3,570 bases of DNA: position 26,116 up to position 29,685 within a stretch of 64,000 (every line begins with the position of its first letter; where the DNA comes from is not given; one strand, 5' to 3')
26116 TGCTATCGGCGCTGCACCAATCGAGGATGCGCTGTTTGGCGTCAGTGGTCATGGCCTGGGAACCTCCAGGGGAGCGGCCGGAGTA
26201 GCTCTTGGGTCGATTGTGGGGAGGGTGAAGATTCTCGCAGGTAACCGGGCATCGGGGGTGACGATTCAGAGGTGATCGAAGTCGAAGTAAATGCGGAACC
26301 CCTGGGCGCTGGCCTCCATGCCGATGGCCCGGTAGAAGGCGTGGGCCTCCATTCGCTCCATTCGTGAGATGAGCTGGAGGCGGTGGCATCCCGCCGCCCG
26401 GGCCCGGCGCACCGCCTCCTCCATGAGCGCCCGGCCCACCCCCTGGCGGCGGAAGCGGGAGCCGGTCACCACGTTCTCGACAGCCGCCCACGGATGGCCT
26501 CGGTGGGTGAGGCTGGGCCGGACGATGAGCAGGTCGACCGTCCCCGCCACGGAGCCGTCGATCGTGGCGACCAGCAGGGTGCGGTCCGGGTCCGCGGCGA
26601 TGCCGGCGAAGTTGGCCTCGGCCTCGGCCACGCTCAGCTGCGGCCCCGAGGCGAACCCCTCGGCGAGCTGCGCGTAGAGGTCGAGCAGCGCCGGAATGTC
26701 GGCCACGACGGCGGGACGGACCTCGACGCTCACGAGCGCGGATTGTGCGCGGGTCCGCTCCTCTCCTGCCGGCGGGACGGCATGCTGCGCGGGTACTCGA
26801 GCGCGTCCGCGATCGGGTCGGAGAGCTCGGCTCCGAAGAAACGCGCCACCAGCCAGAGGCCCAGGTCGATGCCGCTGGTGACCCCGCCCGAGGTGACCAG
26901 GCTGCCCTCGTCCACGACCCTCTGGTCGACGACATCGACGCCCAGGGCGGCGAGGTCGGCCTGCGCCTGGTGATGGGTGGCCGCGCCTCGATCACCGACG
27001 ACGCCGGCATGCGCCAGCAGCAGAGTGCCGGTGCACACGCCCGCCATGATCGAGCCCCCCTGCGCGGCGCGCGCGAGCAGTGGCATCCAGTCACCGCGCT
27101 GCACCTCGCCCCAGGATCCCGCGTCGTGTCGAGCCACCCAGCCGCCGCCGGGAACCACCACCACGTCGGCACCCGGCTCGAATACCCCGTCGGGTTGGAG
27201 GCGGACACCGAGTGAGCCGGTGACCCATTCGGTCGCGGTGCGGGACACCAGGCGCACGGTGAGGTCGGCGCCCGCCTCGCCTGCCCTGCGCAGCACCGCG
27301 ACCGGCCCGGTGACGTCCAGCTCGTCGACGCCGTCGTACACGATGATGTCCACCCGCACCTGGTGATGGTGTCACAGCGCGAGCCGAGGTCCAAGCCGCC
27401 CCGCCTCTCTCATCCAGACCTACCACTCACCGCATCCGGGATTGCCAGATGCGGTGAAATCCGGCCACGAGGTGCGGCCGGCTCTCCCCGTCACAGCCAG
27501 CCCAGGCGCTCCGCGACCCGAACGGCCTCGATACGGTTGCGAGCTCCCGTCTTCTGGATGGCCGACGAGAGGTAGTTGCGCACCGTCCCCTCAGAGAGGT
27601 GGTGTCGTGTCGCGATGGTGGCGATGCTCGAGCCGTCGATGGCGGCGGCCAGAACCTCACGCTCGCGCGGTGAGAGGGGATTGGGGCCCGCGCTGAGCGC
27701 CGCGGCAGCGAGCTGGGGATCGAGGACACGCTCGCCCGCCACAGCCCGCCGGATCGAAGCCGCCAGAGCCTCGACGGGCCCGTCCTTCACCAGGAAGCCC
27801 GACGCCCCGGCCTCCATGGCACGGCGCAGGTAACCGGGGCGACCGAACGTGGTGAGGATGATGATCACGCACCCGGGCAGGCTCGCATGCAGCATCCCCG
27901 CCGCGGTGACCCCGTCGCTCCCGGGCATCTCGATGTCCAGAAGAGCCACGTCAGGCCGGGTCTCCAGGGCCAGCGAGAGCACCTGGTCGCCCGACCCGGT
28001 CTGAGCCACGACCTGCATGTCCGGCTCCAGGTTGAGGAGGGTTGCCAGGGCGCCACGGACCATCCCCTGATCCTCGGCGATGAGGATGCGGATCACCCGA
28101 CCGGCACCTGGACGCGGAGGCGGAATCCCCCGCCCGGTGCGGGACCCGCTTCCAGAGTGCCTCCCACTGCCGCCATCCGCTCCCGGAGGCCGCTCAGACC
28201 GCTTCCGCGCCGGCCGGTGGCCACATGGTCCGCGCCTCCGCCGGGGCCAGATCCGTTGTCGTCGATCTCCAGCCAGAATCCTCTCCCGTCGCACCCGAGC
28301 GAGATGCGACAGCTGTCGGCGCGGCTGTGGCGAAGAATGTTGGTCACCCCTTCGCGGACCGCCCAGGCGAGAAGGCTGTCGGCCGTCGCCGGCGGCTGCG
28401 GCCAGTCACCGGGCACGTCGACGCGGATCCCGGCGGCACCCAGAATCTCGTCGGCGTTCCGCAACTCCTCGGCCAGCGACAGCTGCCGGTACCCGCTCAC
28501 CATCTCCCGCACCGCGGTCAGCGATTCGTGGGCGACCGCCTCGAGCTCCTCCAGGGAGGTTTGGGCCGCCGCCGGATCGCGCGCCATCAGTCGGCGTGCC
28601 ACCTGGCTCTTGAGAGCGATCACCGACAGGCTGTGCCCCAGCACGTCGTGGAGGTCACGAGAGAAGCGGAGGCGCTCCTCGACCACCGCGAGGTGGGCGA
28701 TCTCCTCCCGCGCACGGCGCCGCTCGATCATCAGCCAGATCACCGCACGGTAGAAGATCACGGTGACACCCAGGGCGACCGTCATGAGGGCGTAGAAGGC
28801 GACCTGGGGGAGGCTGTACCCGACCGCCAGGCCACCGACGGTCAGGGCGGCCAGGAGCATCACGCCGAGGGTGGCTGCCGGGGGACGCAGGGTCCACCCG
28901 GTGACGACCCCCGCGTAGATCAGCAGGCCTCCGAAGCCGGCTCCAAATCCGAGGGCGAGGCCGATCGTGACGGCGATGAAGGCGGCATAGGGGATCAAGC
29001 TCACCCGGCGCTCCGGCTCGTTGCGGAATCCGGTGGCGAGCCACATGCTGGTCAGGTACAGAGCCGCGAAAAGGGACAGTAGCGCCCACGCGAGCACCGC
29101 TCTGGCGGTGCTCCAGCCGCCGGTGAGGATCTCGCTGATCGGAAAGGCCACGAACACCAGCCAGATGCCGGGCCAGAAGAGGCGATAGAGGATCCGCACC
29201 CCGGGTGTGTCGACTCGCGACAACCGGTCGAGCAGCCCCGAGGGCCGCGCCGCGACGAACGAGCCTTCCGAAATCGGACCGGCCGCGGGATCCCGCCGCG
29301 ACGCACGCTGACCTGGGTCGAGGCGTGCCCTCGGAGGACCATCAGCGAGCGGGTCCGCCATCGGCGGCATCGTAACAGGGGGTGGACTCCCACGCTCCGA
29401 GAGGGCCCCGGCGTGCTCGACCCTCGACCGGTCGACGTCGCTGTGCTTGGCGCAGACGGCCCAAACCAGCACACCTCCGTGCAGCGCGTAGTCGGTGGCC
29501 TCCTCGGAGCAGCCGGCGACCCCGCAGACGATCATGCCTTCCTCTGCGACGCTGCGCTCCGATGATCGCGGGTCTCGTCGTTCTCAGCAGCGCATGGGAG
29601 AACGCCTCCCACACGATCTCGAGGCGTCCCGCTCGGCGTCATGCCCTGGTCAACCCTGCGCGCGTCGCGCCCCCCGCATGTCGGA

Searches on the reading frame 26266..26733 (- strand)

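Call 5: search_protein_families(library=pfam, proteins=[window:26266-26733:-], max_evalue=0.01)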
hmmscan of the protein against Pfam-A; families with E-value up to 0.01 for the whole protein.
window:26266-26733:- (155 aa): 7 families
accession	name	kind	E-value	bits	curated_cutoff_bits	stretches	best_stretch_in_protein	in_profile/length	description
PF00583.31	Acetyltransf_1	-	8.2e-18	65.2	20.7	1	39-138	23-115/116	Acetyltransferase (GNAT) family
PF13508.13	Acetyltransf_7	-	1.5e-10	41.7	27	1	50-138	2-81/84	Acetyltransferase (GNAT) domain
PF13673.13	Acetyltransf_10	-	2.9e-07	30.9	23.6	1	48-144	28-112/128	Acetyltransferase (GNAT) domain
PF13527.13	Acetyltransf_9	-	3.8e-06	27.4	25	1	25-116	19-106/127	Acetyltransferase (GNAT) domain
PF13480.13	Acetyltransf_6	-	0.0017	18.9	22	1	11-121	29-134/143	Acetyltransferase (GNAT) domain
PF14542.12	Acetyltransf_CG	-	0.0021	18.6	30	1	86-115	28-57/80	GCN5-related N-acetyl-transferase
PF12568.14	PanZ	-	0.0036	17.2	22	1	94-146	73-127/128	Acetyltransferase (GNAT) domain, PanZ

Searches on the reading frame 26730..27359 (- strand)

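Call 5: search_protein_families(library=pfam, proteins=[window:26730-27359:-], max_evalue=0.01)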
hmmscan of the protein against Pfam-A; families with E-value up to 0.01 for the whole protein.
window:26730-27359:- (209 aa): 1 family
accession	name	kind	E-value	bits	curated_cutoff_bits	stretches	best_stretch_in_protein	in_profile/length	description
PF01965.30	DJ-1_PfpI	-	1.5e-23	83.8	26.6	1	1-171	1-163/165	DJ-1/PfpI family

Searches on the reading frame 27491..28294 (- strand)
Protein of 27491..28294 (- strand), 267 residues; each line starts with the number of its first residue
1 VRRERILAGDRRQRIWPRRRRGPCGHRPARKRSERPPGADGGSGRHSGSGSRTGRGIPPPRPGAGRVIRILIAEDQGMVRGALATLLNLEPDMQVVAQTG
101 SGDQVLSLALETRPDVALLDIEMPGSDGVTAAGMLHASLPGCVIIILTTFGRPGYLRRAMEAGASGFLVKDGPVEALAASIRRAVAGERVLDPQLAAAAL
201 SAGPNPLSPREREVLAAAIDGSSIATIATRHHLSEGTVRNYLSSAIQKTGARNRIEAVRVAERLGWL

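Call 5: search_protein_families(library=pfam, proteins=[window:27491-28294:-], max_evalue=0.01)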
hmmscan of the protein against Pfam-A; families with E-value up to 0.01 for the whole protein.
window:27491-28294:- (267 aa): 7 families
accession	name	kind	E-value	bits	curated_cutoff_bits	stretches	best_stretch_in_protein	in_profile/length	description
PF00072.30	Response_reg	-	1.9e-21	76.7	30.2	1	70-181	1-110/111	Response regulator receiver domain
PF00196.25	GerE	-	4e-13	49.2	23.5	1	206-261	2-57/57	Bacterial regulatory proteins, luxR family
PF08281.18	Sigma70_r4_2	-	1e-07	32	25.7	1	207-247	11-52/54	Sigma-70, region 4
PF04545.22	Sigma70_r4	-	0.0001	22.1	24.1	1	207-248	5-47/50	Sigma-70, region 4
PF13542.12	HTH_Tnp_ISL3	-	0.00068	19.5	27.4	1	211-242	17-47/51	Helix-turn-helix domain of transposase family ISL3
PF13384.12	HTH_23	-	0.0072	16.6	24.6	0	213-243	9-39/50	Homeodomain-like domain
PF14493.12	HTH_40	-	0.0084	16.8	27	0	219-248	10-39/89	Helix-turn-helix domain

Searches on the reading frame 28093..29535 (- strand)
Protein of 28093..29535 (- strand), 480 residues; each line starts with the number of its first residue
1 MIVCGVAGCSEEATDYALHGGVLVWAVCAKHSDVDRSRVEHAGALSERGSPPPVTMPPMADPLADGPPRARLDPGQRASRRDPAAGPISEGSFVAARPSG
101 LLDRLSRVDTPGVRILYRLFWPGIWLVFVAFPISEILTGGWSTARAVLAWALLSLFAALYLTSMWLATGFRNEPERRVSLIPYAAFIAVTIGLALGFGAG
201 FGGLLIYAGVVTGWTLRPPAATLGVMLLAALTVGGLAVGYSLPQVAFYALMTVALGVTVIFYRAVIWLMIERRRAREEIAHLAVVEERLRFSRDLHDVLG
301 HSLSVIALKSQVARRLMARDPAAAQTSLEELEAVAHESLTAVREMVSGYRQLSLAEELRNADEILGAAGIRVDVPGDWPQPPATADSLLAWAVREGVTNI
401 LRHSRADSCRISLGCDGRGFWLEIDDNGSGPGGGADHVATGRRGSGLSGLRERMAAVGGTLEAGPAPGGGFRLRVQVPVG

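Call 5: search_protein_families(library=pfam, proteins=[window:28093-29535:-], max_evalue=0.01)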
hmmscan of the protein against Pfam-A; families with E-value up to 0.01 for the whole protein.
window:28093-29535:- (480 aa): 3 families
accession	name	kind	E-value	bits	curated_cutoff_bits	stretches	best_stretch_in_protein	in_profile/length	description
PF07730.19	HisKA_3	-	2e-18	67.1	24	1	287-351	1-65/68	Histidine kinase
PF02518.31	HATPase_c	-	4.7e-08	33.9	26.4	1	389-479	6-109/111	Histidine kinase-, DNA gyrase B-, and HSP90-like ATPase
PF13581.12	HATPase_c_2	-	0.0038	17.7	27.4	1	389-431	32-78/127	Histidine kinase-like ATPase domain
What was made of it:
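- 28093..29535 (-): DesK-like membrane histidine kinase (HisKA_3 and HATPase_c) with 5-6 membrane helices. It carries a clade-specific N-terminal Cys4/Cys9/Cys28/His31 extension. Pfam assignment is from call 5.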

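Call 12: find_related_loci(query=window:28093-29535:-, collection=genome_contigs, flank=4000)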
Query window:28093-29535:- (480 aa) in genome_contigs; peptide patterns used: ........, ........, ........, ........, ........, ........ (x = any residue, [..] = any of these).
55 stretches matched a pattern; 2 encode a relative of the query (tblastn E <= 1e-3); 2 distinct loci.
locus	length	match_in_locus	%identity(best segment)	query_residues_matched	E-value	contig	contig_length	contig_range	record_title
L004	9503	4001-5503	74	1-480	0e+0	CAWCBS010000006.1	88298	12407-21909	MAG: uncultured Chloroflexia bacterium isolate MFD05512.bin.2.117 genome assembly, contig: contig_25432, whole genome sh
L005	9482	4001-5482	73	1-480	0e+0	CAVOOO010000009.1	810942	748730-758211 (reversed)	MAG: uncultured Chloroflexia bacterium isolate MFD00082.bin.2.3 genome assembly, contig: contig_5726, whole genome shotg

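Call 89: search_solved_structures(query=window:28096-29535:-, max_evalue=0.001)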
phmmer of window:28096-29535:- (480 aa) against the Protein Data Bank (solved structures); distinct sequences matched with E-value up to 0.001: 9.
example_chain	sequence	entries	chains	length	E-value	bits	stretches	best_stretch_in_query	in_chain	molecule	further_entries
7ssj_A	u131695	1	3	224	1.1e-31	113.5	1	272-467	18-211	Sensor histidine kinase DesK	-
3gig_A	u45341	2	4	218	1.9e-31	112.7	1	274-467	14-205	Sensor histidine kinase desK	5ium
3gie_A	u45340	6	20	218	2.4e-30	109.1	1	274-467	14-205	Sensor histidine kinase desK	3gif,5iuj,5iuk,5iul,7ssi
3ehh_A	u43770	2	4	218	1.6e-29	106.3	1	274-467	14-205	Sensor kinase (YocF protein)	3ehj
3ehf_A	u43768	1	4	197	6.7e-29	104.3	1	285-467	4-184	Sensor kinase (YocF protein)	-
3ehg_A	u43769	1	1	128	1.3e-09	40.7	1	353-467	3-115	Sensor kinase (YocF protein)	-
8sbm_A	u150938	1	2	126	1.7e-05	27.1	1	381-478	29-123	GAF domain-containing protein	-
3zxo_A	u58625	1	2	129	4.6e-05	25.7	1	369-478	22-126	REDOX SENSOR HISTIDINE KINASE RESPONSE REGULATOR DEVS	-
4gt8_A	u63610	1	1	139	7.2e-05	25.1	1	378-479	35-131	Sensor protein vraS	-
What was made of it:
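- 28093..29535 (-): The best solved relative is DesK at E = 1e-31 (call 89).
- On DesK/DesR thermosensor system: DesK chains match at E = 1e-31 over residues 272-467 (call 89).
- Closest known: Autoregulated HisKA_3/NarL envelope-stress operons with extra upstream genes: vraUTSR. Same: VraS matches the kinase's ATPase domain weakly (call 89).
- Closest known: DesK-DesR of Bacillus subtilis. Same: The best solved relative of the catalytic core is DesK at E = 1e-31 (call 89).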

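Call 90: predict_structure(alignment_id=A12)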
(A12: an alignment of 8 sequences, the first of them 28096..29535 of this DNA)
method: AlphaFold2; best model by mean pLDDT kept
length: 480 residues; sequences in the alignment: 8
mean_pLDDT: 63.6   pTM: 0.38
mean pLDDT of the five models: 63.6, 62.1, 57.4, 56.0, 55.5
residues with pLDDT >= 90: 5; 70-90: 232; 50-70: 118; < 50: 125
segments of 3 or more residues with pLDDT < 50: 1-8, 20-109, 170-176, 348-350, 431-445
pLDDT, mean of each block of 10 residues (from residue 1): 43 55 38 34 30 33 31 27 27 31 45 60 66 71 77 78 65 50 80 77 78 77 85 77 81 80 70 63 58 64 70 77 78 68 51 77 73 78 80 79 73 85 80 43 55 81 74 83
secondary structure, 60 per line:
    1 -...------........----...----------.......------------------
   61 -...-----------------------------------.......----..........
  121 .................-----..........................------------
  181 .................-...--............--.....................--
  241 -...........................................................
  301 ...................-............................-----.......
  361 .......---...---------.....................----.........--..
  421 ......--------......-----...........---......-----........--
elements in order: E2-4 H11-18 E23-25 H36-42 H100-106 H111-137 H143-168 H181-197 H204-215 H218-238 H242-319 H321-348 H354-367 E371-373 H383-403 E408-416 E419-426 H435-440 H446-456 E460-465 E471-478
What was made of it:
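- Closest known: DesK-DesR of Bacillus subtilis. Same: The last membrane helix runs continuously into the dimerisation helix in the model (call 90).
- Tried and rejected: The AlphaFold2 model from a shallow alignment has mean pLDDT 63.6, with the N-terminal 109 residues below 50 (call 90).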

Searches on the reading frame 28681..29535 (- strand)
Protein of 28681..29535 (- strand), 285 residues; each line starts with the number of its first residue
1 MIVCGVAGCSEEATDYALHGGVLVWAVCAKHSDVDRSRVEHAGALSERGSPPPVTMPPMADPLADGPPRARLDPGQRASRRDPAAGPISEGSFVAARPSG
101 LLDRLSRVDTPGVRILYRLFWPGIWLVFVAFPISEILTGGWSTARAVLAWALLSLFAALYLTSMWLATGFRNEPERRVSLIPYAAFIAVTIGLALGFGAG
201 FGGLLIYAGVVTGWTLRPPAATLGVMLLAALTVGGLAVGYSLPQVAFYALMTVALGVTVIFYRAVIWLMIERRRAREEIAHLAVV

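Call 22: find_related_loci(query=A4, collection=metagenome_contigs, flank=3000)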
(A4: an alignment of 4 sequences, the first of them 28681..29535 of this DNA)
Query A4 (285 aa) in metagenome_contigs; peptide patterns used: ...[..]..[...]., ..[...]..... (x = any residue, [..] = any of these).
188 stretches matched a pattern; 1 encode a relative of the query (tblastn E <= 1e-3); 1 distinct loci.
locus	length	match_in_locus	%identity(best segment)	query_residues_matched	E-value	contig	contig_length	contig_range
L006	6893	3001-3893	77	1-284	2e-114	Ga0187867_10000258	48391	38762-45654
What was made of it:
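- Tried and rejected: The genome scan gave 2 loci and the metagenome scan gave 1 (calls 12, 22).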

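Call 30: find_homologous_proteins(query=A4, max_evalue=0.001)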
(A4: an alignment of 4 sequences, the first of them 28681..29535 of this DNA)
Query A4 (4 sequences) (285 aa, profile of the alignment): 9 proteins with E <= 0.001 among 8000 candidates.
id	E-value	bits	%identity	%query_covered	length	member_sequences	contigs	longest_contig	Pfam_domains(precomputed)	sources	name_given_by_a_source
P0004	5.1e-175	599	69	100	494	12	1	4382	PF07730.20,PF02518.32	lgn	-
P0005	4.1e-137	475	100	81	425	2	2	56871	PF07730.20,PF02518.32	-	-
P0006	6.5e-121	421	59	99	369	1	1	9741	PF07730.20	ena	-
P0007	4.7e-114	399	75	80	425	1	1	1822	PF07730.20,PF02518.32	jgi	jgi:two-component system sensor histidine kinase DesK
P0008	8.2e-74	267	62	65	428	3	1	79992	PF07730.20,PF02518.32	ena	-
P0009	1.9e-63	233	54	68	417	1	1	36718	PF07730.20,PF02518.32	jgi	jgi:two-component system sensor histidine kinase DesK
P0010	5.2e-63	231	58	62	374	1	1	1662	PF07730.20,PF02518.32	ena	-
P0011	1.6e-24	105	42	65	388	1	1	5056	PF07730.20,PF02518.32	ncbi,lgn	-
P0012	1.2e-11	63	97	12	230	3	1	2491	PF07730.20,PF02518.32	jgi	-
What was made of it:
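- Closest known: DesK-DesR of Bacillus subtilis. Same: Automated annotation names relatives "DesK" (call 30).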

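Call 31: find_encoding_contigs(protein=P0008, flank=4000, max_places=2)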
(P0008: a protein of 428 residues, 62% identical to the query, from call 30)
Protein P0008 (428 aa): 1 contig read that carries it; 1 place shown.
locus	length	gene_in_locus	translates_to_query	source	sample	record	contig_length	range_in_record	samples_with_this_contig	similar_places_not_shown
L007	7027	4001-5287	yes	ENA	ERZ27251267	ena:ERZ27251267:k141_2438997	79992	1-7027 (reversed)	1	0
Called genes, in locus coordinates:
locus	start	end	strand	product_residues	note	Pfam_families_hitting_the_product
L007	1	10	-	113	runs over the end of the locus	PF02452:PemK_toxin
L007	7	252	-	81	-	PF01402:RHH_1 (weak)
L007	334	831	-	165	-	PF00731:AIRC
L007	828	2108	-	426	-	PF02844:GARS_N, PF01071:GARS_A, PF02843:GARS_C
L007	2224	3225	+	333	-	PF00005:ABC_tran, PF13304:AAA_21 (faint)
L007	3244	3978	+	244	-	PF01061:ABC2_membrane, PF12698:ABC2_membrane_3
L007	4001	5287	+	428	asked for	PF07730:HisKA_3, PF02518:HATPase_c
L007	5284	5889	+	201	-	PF00072:Response_reg, PF00196:GerE, PF08281:Sigma70_r4_2 (weak)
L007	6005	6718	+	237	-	PF00440:TetR_N (faint)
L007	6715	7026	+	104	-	PF07883:Cupin_2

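Call 32: find_encoding_contigs(protein=P0009, flank=4000, max_places=2)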
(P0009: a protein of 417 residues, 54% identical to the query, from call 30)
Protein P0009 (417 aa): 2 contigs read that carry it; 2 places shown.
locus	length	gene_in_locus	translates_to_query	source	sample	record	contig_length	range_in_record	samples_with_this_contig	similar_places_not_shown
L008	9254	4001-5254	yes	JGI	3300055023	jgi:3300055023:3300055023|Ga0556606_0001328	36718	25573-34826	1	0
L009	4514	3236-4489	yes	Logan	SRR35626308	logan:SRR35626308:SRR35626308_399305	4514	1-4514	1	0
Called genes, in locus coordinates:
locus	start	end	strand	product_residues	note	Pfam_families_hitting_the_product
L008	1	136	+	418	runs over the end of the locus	PF02720:DUF222, PF01844:HNH (weak)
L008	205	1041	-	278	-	PF01061:ABC2_membrane, PF12698:ABC2_membrane_3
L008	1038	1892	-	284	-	PF00005:ABC_tran, PF13304:AAA_21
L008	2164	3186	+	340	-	PF00005:ABC_tran, PF13304:AAA_21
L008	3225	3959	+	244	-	PF01061:ABC2_membrane, PF12698:ABC2_membrane_3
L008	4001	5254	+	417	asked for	PF07730:HisKA_3, PF02518:HATPase_c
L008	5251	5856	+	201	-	PF00072:Response_reg, PF00196:GerE, PF04545:Sigma70_r4 (weak), PF08281:Sigma70_r4_2 (weak)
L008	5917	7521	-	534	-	PF00117:GATase, PF07722:Peptidase_C26, PF02540:NAD_synthase (faint), PF00958:GMP_synt_C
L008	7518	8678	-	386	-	PF00478:IMPDH, PF03060:NMO (faint), PF01070:FMN_dh, PF01645:Glu_synthase (weak)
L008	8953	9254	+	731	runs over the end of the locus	?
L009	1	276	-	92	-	?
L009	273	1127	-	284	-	PF00005:ABC_tran, PF13304:AAA_21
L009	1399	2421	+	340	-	PF00005:ABC_tran, PF13304:AAA_21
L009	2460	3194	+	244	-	PF01061:ABC2_membrane, PF12698:ABC2_membrane_3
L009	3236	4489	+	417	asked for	PF07730:HisKA_3, PF02518:HATPase_c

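Call 33: find_encoding_contigs(protein=P0011, flank=4000, max_places=2)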
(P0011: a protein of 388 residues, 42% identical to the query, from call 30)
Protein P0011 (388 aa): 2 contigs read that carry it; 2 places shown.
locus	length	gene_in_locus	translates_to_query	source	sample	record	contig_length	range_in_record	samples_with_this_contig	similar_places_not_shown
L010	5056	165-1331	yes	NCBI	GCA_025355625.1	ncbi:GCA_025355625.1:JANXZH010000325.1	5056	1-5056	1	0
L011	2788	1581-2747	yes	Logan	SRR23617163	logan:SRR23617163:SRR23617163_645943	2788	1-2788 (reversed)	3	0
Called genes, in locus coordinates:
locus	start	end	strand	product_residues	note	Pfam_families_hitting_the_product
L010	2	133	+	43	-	?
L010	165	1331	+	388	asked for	PF07730:HisKA_3, PF02518:HATPase_c (weak)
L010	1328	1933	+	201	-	PF00072:Response_reg, PF00196:GerE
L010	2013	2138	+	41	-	-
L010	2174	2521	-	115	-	PF08818:DUF1801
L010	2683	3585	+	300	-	PF00005:ABC_tran, PF13304:AAA_21 (weak), PF13732:DrrA1-3_C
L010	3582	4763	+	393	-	PF12679:ABC2_membrane_2 (weak), PF12698:ABC2_membrane_3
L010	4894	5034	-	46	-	-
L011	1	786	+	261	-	?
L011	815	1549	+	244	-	PF01061:ABC2_membrane, PF12698:ABC2_membrane_3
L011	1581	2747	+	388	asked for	PF07730:HisKA_3, PF02518:HATPase_c (weak)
